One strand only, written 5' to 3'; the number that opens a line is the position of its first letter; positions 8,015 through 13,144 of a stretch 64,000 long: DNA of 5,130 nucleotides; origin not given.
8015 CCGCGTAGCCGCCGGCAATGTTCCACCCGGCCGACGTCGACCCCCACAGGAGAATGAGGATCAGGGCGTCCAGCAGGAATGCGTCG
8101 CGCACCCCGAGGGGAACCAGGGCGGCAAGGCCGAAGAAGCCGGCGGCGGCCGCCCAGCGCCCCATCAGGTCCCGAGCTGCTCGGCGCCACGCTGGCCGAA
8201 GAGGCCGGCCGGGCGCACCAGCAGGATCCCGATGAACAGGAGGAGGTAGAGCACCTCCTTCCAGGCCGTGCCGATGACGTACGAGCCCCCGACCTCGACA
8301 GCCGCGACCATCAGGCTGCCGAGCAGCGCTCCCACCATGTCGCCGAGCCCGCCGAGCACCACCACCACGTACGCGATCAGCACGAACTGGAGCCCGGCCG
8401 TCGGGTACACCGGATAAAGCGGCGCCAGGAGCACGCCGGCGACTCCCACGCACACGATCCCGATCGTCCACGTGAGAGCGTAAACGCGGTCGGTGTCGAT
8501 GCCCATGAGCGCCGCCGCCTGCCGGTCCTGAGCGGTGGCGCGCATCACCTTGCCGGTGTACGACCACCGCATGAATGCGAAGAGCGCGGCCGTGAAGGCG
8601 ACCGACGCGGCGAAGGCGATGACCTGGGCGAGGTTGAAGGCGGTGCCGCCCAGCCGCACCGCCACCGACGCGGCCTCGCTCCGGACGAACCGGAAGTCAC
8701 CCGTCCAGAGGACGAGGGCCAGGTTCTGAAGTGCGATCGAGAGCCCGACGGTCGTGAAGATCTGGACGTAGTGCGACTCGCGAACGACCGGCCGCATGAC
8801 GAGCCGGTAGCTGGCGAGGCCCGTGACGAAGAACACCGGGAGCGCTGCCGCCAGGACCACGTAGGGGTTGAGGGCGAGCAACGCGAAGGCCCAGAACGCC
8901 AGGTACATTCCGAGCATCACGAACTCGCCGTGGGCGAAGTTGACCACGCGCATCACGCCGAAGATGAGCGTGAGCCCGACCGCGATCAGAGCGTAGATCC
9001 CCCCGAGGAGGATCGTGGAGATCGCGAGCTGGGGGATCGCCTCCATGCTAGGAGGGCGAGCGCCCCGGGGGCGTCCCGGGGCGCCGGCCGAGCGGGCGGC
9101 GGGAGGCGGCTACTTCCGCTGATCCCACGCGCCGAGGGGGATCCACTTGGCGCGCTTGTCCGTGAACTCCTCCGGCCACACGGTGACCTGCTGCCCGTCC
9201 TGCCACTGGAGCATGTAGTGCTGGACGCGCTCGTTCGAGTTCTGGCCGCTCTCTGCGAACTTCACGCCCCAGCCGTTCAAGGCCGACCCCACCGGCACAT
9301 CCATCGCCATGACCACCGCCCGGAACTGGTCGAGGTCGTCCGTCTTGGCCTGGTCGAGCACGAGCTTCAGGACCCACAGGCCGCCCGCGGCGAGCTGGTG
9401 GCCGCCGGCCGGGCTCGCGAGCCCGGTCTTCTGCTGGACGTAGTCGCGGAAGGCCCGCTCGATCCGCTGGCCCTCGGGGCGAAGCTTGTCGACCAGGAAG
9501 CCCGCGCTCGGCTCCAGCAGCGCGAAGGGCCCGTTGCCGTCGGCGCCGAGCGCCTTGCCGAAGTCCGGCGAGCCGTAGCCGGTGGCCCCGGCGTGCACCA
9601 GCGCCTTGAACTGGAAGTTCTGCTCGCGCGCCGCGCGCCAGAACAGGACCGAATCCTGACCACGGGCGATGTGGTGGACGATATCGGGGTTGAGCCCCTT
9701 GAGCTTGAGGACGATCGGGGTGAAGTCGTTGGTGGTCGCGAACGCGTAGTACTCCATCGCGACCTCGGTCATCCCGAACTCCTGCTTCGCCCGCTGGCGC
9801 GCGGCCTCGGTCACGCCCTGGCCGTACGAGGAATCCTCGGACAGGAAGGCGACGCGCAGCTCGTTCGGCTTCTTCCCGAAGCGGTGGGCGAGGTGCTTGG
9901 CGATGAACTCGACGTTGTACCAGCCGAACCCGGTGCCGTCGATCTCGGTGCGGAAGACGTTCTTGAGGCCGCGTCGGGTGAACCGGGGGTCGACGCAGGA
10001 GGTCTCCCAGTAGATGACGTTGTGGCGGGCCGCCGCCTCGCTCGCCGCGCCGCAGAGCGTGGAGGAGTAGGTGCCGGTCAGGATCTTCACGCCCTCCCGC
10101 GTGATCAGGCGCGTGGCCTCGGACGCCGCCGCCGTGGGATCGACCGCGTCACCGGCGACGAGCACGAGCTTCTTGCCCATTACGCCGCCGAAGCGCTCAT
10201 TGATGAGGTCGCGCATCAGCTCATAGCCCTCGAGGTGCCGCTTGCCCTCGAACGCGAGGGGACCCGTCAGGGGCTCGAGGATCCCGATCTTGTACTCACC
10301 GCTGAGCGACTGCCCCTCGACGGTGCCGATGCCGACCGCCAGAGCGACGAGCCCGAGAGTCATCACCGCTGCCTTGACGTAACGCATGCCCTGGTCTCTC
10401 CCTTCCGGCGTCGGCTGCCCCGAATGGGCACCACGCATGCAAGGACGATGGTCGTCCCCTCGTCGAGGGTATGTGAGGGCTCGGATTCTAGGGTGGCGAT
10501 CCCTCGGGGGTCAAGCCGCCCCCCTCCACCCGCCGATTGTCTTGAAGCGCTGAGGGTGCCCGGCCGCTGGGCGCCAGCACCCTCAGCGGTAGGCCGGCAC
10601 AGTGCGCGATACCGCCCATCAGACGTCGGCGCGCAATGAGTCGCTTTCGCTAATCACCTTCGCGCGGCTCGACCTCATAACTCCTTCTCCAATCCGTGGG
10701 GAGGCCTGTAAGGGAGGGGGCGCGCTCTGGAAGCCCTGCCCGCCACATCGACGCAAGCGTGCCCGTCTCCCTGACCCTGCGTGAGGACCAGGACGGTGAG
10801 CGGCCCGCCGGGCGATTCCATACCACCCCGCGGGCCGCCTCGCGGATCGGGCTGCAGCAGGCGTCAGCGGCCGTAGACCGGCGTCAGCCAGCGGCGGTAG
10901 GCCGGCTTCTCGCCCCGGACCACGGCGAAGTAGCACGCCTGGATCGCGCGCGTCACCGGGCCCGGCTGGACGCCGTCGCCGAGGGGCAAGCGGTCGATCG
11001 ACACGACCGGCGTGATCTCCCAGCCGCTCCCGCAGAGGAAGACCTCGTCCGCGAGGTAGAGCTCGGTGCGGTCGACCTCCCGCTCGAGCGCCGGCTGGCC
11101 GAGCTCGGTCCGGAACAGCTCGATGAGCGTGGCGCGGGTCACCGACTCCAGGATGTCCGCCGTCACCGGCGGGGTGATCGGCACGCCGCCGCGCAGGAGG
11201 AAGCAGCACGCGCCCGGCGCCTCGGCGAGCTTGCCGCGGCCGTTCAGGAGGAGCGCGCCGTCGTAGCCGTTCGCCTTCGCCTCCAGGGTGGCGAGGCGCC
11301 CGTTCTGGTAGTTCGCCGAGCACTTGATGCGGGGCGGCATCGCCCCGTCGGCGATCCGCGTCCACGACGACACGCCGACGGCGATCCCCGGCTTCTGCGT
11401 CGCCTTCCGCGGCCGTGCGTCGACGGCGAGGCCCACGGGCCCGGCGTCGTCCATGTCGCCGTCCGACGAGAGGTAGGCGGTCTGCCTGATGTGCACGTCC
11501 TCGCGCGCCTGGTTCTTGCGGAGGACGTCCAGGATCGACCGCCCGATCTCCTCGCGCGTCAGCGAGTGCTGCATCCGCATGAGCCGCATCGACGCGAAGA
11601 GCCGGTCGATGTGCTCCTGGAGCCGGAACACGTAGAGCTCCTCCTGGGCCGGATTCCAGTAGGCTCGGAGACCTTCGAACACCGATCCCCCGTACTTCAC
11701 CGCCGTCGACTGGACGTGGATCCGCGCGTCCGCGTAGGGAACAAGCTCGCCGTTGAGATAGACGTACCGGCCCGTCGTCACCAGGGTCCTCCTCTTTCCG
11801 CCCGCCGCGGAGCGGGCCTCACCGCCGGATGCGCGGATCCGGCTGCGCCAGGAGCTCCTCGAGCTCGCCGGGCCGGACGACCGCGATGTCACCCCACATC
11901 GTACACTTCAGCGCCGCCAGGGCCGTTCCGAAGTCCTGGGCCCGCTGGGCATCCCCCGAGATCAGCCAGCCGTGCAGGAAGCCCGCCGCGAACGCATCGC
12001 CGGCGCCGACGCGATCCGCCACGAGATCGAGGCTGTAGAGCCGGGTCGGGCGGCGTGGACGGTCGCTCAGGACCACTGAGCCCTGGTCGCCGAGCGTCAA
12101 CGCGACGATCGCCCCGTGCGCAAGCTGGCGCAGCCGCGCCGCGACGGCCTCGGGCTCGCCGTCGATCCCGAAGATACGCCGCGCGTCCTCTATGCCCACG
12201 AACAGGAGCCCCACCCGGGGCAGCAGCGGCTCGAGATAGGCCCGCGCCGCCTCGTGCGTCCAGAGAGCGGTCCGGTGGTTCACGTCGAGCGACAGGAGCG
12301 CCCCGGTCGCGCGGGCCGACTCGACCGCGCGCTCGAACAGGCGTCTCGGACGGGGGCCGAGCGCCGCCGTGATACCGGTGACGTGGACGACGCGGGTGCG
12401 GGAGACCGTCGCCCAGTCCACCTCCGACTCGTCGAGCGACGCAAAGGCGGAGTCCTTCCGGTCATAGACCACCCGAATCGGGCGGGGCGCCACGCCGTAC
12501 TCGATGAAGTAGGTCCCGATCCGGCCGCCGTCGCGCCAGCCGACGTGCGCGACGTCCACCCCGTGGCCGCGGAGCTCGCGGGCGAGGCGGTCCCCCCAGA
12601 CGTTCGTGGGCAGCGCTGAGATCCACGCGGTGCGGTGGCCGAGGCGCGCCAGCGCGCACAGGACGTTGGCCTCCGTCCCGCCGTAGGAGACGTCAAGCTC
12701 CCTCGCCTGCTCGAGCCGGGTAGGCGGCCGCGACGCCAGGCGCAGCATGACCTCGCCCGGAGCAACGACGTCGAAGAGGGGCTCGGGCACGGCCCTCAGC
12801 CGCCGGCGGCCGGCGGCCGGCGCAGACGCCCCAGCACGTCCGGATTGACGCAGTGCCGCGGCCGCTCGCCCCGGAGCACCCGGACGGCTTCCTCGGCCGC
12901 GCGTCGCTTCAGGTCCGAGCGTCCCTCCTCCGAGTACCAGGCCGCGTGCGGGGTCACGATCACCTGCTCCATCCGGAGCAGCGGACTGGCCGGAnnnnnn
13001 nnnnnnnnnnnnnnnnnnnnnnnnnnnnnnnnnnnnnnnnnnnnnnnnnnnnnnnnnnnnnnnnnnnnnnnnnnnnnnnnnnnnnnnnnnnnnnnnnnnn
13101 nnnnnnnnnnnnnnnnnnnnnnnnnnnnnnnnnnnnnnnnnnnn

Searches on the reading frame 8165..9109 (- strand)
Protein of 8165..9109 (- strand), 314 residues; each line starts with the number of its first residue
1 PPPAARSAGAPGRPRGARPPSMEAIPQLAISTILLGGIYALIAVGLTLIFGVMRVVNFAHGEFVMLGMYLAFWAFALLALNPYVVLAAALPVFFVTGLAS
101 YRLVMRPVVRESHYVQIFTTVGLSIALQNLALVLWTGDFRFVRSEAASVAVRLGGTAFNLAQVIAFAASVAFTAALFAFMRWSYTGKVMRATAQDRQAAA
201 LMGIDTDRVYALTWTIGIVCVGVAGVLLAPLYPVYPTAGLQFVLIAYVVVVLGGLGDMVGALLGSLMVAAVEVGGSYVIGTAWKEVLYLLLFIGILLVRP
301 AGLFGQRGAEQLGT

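Call 31: search_protein_families(library=pfam, proteins=[window:8165-9109:-], max_evalue=0.000001)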
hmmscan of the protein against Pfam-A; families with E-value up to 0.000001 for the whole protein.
window:8165-9109:- (314 aa): 1 family
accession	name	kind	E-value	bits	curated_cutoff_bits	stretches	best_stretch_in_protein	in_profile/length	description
PF02653.21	BPD_transp_2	-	7.1e-38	130.7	26.8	1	30-296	3-269/269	Branched-chain amino acid transport system / permease component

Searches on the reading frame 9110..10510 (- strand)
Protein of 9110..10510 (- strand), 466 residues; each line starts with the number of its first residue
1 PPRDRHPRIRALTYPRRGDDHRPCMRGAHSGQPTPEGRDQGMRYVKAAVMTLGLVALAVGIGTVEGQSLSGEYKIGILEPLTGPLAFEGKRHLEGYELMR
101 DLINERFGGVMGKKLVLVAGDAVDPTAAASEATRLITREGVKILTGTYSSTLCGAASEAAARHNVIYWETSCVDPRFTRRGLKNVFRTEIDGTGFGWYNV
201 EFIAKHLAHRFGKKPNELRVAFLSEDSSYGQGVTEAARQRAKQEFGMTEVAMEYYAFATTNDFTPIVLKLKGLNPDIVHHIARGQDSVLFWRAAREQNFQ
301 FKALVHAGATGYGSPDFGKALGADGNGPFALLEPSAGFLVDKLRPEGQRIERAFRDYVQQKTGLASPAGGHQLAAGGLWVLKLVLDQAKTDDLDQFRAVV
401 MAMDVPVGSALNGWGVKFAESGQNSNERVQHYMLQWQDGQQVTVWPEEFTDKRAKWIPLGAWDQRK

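Call 31: search_protein_families(library=pfam, proteins=[window:9110-10510:-], max_evalue=0.000001)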
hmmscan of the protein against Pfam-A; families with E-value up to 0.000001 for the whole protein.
window:9110-10510:- (466 aa): 2 families
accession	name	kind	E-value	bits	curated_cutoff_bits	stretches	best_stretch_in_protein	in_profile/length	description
PF13458.12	Peripla_BP_6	-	2.4e-41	143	31.7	1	73-438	2-341/343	Periplasmic binding protein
PF13433.12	Peripla_BP_5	-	4.9e-14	52.6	27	1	74-161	2-89/363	Periplasmic binding protein domain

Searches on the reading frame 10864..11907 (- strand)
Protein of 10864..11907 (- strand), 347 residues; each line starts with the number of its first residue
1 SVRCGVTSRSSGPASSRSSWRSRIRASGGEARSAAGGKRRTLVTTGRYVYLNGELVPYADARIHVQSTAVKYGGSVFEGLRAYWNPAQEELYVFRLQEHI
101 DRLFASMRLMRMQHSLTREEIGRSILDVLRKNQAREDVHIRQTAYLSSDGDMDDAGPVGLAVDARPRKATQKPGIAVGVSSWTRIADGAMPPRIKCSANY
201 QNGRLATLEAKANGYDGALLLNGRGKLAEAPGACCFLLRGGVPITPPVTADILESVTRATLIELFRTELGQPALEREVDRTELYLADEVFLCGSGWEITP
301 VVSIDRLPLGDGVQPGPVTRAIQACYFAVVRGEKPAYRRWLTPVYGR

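Call 31: search_protein_families(library=pfam, proteins=[window:10864-11907:-], max_evalue=0.000001)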
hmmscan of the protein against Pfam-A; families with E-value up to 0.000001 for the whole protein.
window:10864-11907:- (347 aa): 1 family
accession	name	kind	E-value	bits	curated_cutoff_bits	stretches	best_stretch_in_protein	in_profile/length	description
PF01063.24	Aminotran_4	-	3.6e-37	128.8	28.5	1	76-304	2-223/223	Amino-transferase class IV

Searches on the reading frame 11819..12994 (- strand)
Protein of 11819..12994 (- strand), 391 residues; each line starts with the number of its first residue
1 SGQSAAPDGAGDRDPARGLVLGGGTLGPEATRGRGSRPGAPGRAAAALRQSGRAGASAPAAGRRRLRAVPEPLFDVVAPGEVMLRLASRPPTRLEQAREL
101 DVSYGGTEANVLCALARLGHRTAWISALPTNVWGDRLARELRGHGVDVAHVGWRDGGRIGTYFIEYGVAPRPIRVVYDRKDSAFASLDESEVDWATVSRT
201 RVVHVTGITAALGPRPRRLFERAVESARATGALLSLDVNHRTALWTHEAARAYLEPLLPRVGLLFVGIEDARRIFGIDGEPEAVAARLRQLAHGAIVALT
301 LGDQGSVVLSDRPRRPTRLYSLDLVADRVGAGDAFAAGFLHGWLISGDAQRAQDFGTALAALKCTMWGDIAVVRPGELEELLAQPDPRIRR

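Call 31: search_protein_families(library=pfam, proteins=[window:11819-12994:-], max_evalue=0.000001)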
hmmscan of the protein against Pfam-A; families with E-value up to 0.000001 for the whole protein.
window:11819-12994:- (391 aa): 1 family
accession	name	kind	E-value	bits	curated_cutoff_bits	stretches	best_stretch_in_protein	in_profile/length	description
PF00294.29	PfkB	-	5.4e-43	147.9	25.8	1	76-369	4-295/302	pfkB family carbohydrate kinase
